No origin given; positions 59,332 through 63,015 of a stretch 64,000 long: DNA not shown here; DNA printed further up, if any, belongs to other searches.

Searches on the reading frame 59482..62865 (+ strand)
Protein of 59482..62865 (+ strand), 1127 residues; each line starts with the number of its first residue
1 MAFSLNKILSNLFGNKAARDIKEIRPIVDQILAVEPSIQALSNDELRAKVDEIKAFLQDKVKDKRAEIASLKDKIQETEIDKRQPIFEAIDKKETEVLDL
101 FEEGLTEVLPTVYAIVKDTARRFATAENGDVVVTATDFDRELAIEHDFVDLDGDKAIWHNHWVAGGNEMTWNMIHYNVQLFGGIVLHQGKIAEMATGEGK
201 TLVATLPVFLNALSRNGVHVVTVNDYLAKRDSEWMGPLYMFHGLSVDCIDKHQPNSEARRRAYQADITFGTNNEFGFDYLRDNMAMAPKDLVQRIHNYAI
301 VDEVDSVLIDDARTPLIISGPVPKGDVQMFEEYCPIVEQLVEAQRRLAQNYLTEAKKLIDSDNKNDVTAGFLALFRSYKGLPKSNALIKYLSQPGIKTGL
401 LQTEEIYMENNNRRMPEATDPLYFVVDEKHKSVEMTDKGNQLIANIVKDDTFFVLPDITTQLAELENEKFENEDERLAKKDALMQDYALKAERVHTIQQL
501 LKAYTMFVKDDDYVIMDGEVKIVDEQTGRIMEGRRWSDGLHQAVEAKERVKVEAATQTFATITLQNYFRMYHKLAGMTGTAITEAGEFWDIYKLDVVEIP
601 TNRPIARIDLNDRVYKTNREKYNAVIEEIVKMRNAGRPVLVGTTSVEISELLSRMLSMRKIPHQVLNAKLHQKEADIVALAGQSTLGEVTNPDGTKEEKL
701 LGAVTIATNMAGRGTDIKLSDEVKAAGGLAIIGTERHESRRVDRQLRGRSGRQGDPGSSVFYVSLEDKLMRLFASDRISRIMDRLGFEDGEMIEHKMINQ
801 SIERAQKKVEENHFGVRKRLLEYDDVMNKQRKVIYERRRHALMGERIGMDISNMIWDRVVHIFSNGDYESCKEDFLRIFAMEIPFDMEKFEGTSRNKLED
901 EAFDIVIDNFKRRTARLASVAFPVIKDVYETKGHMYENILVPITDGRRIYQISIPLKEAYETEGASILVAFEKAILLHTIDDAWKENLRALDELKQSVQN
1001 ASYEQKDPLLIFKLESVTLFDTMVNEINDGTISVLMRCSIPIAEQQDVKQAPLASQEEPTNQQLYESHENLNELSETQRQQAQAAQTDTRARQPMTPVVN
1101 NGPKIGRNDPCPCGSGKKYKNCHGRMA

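Call 72: find_encoding_contigs(protein=window:59482-62865:+, flank=10000, max_places=4)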
Protein window:59482-62865:+ (1127 aa): no gene with exactly this product is on record in the collection.
